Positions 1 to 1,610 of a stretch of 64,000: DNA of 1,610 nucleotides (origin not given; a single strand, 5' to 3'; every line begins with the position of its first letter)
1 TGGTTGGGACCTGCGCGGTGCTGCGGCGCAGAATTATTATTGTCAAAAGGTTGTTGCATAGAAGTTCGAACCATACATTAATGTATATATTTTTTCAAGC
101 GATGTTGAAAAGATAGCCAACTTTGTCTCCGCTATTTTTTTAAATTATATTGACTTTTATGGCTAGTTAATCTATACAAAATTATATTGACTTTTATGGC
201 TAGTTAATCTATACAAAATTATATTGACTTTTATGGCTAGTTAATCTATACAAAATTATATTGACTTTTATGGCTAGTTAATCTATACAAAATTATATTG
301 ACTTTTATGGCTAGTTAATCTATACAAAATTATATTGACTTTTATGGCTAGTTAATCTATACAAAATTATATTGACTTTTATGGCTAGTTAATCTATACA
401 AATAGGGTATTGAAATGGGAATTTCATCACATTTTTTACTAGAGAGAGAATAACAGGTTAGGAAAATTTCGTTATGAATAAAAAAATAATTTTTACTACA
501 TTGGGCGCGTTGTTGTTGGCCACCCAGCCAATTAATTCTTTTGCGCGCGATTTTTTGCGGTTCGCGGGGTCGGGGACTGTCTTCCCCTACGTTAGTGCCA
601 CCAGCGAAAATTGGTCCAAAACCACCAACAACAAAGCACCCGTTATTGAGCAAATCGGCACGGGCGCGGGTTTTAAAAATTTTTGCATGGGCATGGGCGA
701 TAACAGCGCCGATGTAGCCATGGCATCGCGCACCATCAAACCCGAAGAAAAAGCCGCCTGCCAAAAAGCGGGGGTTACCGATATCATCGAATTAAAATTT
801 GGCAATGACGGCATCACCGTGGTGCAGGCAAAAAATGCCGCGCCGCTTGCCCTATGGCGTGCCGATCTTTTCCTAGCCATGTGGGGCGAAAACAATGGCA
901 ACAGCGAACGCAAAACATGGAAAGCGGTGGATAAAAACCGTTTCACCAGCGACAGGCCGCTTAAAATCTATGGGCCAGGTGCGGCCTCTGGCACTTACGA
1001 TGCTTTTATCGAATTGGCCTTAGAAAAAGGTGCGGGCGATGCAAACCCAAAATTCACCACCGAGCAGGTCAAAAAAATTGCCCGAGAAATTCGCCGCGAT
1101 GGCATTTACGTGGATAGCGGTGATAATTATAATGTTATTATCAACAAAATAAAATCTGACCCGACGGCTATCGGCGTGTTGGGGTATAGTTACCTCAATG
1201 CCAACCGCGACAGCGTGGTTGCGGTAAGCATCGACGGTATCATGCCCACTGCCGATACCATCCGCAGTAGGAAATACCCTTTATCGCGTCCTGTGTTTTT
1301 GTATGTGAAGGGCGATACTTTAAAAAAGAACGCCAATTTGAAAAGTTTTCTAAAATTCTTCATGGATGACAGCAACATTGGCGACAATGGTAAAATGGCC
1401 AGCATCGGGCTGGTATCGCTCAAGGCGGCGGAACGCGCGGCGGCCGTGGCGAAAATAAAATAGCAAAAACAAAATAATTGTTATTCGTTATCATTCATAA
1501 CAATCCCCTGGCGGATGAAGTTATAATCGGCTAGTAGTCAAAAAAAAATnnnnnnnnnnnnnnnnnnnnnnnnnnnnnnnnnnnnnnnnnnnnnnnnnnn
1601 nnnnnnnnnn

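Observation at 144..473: Perfect 7 x 37-bp tandem array in which every unit is a consensus-like sigma70 promoter, aimed at pstS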

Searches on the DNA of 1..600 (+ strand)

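Call 62: search_dna_similar(query=window:100-473:+, collection=plasmids, mode=distant, max_rows=5)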
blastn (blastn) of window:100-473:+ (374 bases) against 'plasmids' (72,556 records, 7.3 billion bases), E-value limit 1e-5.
No match.

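Call 63: search_dna_similar(query=window:100-473:+, collection=phages, mode=distant, max_rows=5)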
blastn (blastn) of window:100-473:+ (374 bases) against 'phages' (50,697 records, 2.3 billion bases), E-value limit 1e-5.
No match.
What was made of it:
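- On Plasmid/phage iterons or replication origin: No blastn match in 72,556 plasmids or 50,697 phages (calls 62, 63).
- Tried and rejected: Plasmid or phage iteron (calls 62, 63).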

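Call 64: search_rna_families(source=window, start=1, end=600, threshold=evalue, max_evalue=1)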
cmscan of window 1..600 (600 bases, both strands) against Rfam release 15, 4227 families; matches with E-value up to 1: 0.
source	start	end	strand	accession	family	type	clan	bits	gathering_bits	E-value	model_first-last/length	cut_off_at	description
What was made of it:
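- On Structured RNA leader / riboswitch: No Rfam hit at E<=1 in 1-600 (call 64).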

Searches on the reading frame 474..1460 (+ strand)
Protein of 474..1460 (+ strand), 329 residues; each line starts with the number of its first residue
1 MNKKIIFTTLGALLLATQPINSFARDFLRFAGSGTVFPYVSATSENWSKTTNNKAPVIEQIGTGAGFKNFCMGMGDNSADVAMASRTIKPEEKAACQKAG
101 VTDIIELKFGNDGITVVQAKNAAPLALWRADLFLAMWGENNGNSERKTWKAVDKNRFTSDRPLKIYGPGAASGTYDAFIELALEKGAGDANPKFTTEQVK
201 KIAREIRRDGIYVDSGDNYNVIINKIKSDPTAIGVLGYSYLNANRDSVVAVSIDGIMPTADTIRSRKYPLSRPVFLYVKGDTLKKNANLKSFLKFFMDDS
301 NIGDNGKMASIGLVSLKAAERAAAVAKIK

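Call 6: find_encoding_contigs(protein=window:474-1460:+, flank=10000, max_places=10)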
Protein window:474-1460:+ (329 aa): no gene with exactly this product is on record in the collection.

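Call 8: find_homologous_proteins(query=window:474-1460:+)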
Query window:474-1460:+ (329 aa): 141 proteins with E <= 0.001 among 4583 candidates; the best 120 are listed.
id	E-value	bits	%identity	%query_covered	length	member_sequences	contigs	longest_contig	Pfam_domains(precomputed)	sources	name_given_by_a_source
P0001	9.0e-214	727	100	100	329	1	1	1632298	PF12849.13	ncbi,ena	-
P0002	1.6e-136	473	66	100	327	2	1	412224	PF12849.13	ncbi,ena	-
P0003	7.3e-119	415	60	98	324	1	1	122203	PF12849.13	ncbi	ncbi:MAG: substrate-binding domain-containing protein [Alphaproteobacteria bacterium]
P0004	5.8e-101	356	55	95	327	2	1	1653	PF12849.13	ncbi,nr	ncbi:MAG: substrate-binding domain-containing protein [Alphaproteobacteria bacterium]|nr:substrate-b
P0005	8.3e-89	316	50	90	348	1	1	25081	PF12849.13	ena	-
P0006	9.2e-61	224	36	100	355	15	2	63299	PF12849.13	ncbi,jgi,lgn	ncbi:MAG: PstS family phosphate ABC transporter substrate-binding protein [Holosporales bacterium]|j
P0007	6.3e-59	218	38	100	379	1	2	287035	PF12849.13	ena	-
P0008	2.7e-57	213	37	99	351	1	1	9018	PF12849.13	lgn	-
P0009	3.0e-33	134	36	82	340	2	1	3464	PF12727.13,PF12849.13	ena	-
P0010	1.8e-27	115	31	84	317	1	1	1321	PF12727.13,PF12849.13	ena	-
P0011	1.2e-25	109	34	88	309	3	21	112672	PF12727.13,PF01547.31,PF12849.13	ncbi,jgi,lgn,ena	jgi:phosphate transport system substrate-binding protein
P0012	3.8e-24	104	30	88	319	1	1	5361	PF12727.13,PF01547.31,PF12849.13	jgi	jgi:phosphate transport system substrate-binding protein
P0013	4.5e-24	103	30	88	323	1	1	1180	PF12727.13,PF01547.31,PF12849.13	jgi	jgi:phosphate transport system substrate-binding protein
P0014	5.6e-24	103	30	91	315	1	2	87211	PF12727.13,PF12849.13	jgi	-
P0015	9.6e-24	102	30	88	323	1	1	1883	PF12727.13,PF01547.31,PF12849.13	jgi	jgi:phosphate transport system substrate-binding protein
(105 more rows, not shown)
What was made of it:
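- The source is a single 1.63-Mb contig (call 8), which implies long reads that easily span 261 bp.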

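Call 10: find_encoding_contigs(protein=P0001, flank=10000, max_places=10)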
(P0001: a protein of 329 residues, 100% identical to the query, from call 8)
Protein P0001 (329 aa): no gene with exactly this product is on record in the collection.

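Call 11: find_encoding_contigs(protein=P0002, flank=10000, max_places=6)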
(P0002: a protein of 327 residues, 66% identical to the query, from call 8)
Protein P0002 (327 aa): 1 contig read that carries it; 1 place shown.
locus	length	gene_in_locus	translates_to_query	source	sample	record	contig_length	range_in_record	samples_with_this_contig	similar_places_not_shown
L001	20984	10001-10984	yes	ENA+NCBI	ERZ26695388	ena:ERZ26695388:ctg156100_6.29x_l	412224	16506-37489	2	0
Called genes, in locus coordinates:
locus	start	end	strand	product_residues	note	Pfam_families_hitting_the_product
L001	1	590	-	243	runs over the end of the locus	PF03330:DPBB_1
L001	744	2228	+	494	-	PF03448:MgtE_N, PF00571:CBS, PF01769:MgtE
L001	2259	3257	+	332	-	PF00892:EamA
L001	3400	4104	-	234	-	PF01281:Ribosomal_L9_N, PF03948:Ribosomal_L9_C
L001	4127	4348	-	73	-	PF01084:Ribosomal_S18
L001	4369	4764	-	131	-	PF01250:Ribosomal_S6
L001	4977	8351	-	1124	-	PF00873:ACR_tran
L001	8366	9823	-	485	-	PF25917:BSH_RND (weak)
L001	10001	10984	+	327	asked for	PF12849:PBP_like_2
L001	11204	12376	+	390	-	PF00528:BPD_transp_1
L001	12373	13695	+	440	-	PF11812:DUF3333, PF00528:BPD_transp_1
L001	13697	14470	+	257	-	PF00005:ABC_tran, PF02463:SMC_N, PF13175:AAA_15 (faint), PF13304:AAA_21 (weak)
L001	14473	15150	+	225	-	PF01895:PhoU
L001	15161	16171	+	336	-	PF00398:RrnaAD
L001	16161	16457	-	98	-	-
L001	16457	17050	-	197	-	PF01370:Epimerase, PF16363:GDP_Man_Dehyd, PF13460:NAD_binding_10 (faint)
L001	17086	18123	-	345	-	PF01370:Epimerase, PF04321:RmlD_sub_bind, PF16363:GDP_Man_Dehyd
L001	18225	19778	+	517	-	PF00483:NTP_transferase, PF22640:ManC_GMP_beta-helix (weak), PF01050:MannoseP_isomer, PF07883:Cupin_2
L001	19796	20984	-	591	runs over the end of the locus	PF00501:AMP-binding, PF23562:AMP-binding_C_3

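Call 12: find_encoding_contigs(protein=P0003, flank=10000, max_places=6)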
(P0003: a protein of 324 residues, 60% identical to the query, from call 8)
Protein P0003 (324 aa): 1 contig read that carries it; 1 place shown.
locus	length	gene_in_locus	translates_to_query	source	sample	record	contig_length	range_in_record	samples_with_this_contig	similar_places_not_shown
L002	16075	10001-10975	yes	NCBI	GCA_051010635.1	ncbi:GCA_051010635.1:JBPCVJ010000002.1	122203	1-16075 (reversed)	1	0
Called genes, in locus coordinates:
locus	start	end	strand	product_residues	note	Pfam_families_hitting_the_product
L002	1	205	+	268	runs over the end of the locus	PF02673:BacA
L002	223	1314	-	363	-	PF00154:RecA_N, PF08423:Rad51, PF06745:ATPase (weak), PF01637:ATPase_2 (weak), PF27531:MT3502_N (weak), PF21096:RecA_C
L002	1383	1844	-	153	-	PF14588:YjgF_endoribonc, PF01042:Ribonuc_L-PSP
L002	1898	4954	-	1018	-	PF20464:MmeI_N (weak), PF02384:N6_Mtase, PF20473:MmeI_Mtase, PF07669:Eco57I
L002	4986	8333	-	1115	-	PF00873:ACR_tran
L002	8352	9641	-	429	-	PF25917:BSH_RND (weak), PF25954:Beta-barrel_RND_2 (weak)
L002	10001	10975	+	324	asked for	PF12849:PBP_like_2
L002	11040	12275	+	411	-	PF00528:BPD_transp_1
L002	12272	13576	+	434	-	PF11812:DUF3333, PF00528:BPD_transp_1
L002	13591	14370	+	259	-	PF02463:SMC_N (weak), PF00005:ABC_tran, PF13304:AAA_21 (weak)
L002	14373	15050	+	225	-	PF01895:PhoU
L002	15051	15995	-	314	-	PF00535:Glycos_transf_2, PF10111:Glyco_tranf_2_2, PF13641:Glyco_tranf_2_3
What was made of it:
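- On Plasmid/phage iterons or replication origin: The neighbours are chromosomal genes syntenic in relatives (calls 11, 12).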

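Call 20: find_encoding_contigs(protein=P0005, flank=3000, max_places=3)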
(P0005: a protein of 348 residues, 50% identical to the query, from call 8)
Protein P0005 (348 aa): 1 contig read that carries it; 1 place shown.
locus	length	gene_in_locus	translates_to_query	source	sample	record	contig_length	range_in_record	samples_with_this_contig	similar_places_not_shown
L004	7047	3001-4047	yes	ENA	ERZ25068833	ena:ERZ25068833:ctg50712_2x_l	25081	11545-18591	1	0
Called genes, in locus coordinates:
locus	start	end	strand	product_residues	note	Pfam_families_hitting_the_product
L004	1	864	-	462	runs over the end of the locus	-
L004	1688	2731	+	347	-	PF12849:PBP_like_2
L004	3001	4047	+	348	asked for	PF12849:PBP_like_2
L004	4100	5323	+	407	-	PF00528:BPD_transp_1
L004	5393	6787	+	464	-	PF11812:DUF3333, PF00528:BPD_transp_1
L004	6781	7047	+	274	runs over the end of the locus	PF00005:ABC_tran, PF02463:SMC_N (weak), PF13304:AAA_21 (faint)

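Call 21: find_encoding_contigs(protein=P0004, flank=3000, max_places=3)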
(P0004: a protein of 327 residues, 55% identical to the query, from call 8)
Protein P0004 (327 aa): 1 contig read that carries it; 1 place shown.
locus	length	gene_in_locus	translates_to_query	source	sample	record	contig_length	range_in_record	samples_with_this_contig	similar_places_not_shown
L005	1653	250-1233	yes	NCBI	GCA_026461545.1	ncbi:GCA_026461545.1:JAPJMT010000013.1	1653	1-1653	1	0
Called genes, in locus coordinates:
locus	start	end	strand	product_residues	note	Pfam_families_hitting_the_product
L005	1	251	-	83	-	?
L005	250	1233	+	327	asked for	PF12849:PBP_like_2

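Call 28: search_protein_families(library=pfam, proteins=[window:474-1460:+])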
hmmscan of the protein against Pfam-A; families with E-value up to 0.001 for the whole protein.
window:474-1460:+ (329 aa): 1 family
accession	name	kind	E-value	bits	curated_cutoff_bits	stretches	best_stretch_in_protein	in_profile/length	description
PF12849.12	PBP_like_2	-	1.8e-30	107.1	27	1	24-299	8-266/267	PBP superfamily domain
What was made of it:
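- On Pho-box (PhoB binding site) array: None lies next to the pst operon in three genomes (calls 11, 12, 28).
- None lies after phoU or before pstS in three genomes (calls 11, 12, 28).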

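Call 29: list_cluster_members(proteins=[window:474-1460:+, window:4136-4906:+, window:4912-5592:+, window:6540-7574:-, window:5611-6531:-, window:2737-4131:+])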
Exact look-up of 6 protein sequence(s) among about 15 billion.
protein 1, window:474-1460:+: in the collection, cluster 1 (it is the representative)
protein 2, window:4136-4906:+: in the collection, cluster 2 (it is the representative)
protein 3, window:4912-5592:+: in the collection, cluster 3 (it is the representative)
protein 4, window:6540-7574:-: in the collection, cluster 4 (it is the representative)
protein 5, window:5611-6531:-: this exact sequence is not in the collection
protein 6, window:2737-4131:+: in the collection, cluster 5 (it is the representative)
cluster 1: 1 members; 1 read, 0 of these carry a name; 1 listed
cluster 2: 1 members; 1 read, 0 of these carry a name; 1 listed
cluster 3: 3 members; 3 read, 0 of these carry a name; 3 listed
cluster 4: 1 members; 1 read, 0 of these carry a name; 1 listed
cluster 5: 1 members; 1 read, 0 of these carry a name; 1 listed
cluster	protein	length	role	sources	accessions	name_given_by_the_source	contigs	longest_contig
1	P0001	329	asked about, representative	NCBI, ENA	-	-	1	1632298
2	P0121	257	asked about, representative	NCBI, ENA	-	-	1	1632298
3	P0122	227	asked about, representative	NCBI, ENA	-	-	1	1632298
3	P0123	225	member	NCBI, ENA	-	-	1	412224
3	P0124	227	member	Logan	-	-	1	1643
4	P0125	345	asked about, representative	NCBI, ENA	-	-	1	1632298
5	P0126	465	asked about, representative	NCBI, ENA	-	-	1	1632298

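Call 31: find_encoding_contigs(protein=P0124, flank=5000, max_places=5)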
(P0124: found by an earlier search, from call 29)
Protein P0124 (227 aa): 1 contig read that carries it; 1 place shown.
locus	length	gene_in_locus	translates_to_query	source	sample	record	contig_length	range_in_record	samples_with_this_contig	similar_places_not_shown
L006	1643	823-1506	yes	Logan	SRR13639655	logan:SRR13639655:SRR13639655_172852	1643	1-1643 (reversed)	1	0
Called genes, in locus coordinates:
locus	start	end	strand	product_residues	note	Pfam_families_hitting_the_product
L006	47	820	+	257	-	PF00005:ABC_tran, PF02463:SMC_N, PF13175:AAA_15 (faint), PF13304:AAA_21 (weak)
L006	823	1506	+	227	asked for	PF01895:PhoU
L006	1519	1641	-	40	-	?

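Call 32: find_encoding_contigs(protein=P0121, flank=10000, max_places=5)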
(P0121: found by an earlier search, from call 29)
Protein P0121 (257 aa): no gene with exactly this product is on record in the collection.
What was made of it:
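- On Promoter tandem repeat / intergenic VNTR: The reads of the source assembly are not accessible (calls 6, 10, 32)
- The source contig and its reads could not be retrieved (calls 6, 10, 32).
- Tried and rejected: The source contig could not be fetched by exact-protein look-up of PstS or PstB (calls 6, 10, 32).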

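Call 51: find_homologous_proteins(query=L001:8369-9823:-, max_evalue=1e-30)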
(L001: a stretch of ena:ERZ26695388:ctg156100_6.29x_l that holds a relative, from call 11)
Query L001:8369-9823:- (485 aa): 5 proteins with E <= 1e-30 among 8000 candidates.
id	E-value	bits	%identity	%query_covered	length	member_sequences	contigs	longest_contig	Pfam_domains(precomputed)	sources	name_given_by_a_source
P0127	0.0e+0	1062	100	100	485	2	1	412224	PF25917.1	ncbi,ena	-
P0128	9.9e-151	521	60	85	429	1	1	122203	PF25917.1,PF25954.1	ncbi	ncbi:MAG: efflux RND transporter periplasmic adaptor subunit [Alphaproteobacteria bacterium]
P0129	6.2e-133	462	54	85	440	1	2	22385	PF25917.1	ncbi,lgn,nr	ncbi:MAG: efflux RND transporter periplasmic adaptor subunit [Hydrotalea sp.]|nr:efflux RND transpor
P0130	8.0e-123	429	58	73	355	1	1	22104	PF25919.1,PF25917.1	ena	-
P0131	4.7e-32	130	28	61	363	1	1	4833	PF25917.1,PF25954.1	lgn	-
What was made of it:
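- Tried and rejected: Homologues of the divergent RND adaptor gene (call 51) led to loci L007-L010.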

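Call 52: find_encoding_contigs(protein=P0129, flank=4000, max_places=4)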
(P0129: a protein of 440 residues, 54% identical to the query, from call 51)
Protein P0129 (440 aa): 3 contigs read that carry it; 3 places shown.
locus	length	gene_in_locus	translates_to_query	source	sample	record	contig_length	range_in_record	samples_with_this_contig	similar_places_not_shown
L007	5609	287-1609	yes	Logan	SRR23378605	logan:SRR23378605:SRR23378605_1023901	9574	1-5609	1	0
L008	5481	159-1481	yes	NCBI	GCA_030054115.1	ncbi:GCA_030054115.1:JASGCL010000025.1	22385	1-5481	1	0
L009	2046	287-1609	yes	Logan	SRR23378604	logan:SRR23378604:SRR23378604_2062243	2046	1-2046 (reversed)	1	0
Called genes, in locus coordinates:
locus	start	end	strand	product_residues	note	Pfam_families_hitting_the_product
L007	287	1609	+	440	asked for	PF25917:BSH_RND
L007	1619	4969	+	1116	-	PF00873:ACR_tran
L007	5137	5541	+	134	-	PF01250:Ribosomal_S6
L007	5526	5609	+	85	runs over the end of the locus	PF01084:Ribosomal_S18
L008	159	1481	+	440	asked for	PF25917:BSH_RND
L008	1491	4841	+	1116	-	PF00873:ACR_tran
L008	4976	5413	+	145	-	PF01250:Ribosomal_S6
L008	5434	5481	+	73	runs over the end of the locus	PF01084:Ribosomal_S18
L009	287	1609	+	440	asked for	PF25917:BSH_RND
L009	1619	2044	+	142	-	?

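Call 53: find_encoding_contigs(protein=P0130, flank=4000, max_places=4)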
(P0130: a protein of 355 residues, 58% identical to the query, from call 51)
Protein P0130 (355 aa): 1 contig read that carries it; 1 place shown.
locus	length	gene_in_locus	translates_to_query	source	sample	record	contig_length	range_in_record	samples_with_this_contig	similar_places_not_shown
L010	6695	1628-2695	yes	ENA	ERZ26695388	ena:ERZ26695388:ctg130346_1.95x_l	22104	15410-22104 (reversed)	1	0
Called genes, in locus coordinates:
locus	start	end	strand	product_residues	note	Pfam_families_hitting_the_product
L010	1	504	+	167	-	?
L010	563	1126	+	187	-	PF01370:Epimerase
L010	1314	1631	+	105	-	-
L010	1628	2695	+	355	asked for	PF25919:BSH_CusB (weak), PF25917:BSH_RND (weak)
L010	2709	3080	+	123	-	PF00873:ACR_tran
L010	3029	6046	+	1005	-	PF00873:ACR_tran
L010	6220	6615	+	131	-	PF01250:Ribosomal_S6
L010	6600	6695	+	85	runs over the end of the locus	PF01084:Ribosomal_S18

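Call 59: list_cluster_members(proteins=[P0002, P0127, L006:47-817:+, L001:11204-12373:+, L001:12373-13692:+])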
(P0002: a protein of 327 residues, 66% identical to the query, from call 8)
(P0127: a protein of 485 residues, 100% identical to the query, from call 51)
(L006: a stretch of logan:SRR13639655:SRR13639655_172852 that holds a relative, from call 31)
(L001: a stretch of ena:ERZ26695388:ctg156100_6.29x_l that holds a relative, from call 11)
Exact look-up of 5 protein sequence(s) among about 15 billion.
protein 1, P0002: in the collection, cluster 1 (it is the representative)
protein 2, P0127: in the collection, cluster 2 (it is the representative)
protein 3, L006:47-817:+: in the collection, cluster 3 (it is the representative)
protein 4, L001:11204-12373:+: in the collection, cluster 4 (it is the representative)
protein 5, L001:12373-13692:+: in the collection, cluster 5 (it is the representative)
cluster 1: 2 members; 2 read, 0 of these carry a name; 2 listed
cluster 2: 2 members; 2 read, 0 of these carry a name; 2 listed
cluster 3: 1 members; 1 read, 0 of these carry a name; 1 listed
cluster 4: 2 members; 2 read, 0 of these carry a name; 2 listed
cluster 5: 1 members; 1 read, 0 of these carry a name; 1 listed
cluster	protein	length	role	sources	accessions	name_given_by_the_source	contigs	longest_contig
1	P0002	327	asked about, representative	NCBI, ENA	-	-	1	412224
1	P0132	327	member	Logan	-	-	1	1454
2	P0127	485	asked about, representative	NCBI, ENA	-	-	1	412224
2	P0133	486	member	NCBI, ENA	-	-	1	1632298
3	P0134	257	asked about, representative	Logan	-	-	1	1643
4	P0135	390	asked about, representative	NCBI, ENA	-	-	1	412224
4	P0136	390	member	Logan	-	-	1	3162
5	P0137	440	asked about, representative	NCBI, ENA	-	-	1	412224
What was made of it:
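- Tried and rejected: Cluster look-ups (calls 29, 59) found Logan fragments from two runs, SRR13639653 and SRR13639655.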

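Call 60: find_encoding_contigs(protein=P0132, flank=3000, max_places=5)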
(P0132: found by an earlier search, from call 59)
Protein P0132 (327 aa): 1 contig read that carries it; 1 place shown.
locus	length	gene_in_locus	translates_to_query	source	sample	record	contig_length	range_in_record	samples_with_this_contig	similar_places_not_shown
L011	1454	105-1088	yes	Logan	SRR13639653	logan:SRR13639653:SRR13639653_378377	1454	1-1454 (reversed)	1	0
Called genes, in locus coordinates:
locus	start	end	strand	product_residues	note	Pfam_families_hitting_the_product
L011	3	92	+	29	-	?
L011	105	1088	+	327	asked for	PF12849:PBP_like_2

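Call 75: search_protein_families(library=ncbifam, proteins=[window:474-1460:+, P0133], max_evalue=1e-10)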
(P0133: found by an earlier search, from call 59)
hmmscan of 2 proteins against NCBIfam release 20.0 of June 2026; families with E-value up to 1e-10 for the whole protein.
window:474-1460:+ (329 aa): 1 family
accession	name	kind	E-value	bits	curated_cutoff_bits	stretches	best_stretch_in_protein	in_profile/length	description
TIGR02136.1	ptsS_2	subfamily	1.8e-44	152.1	206.6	1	28-299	41-280/295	phosphate ABC transporter substrate-binding protein PstS family protein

P0133 (486 aa): 3 families
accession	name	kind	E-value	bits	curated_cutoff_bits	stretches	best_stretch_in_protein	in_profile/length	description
TIGR01730.1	RND_mfp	subfamily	9.4e-33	113.5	94.9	1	196-481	17-320/322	efflux RND transporter periplasmic adaptor subunit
TIGR00999.1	8a0102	subfamily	2.8e-19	69.3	319.3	1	227-450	4-245/271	CzcB/NccB family metal efflux transporter periplasmic adaptor subunit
TIGR00998.1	8a0101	subfamily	5.1e-13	48.7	390.8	1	224-381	134-284/334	EmrA/EmrK family multidrug efflux transporter periplasmic adaptor subunit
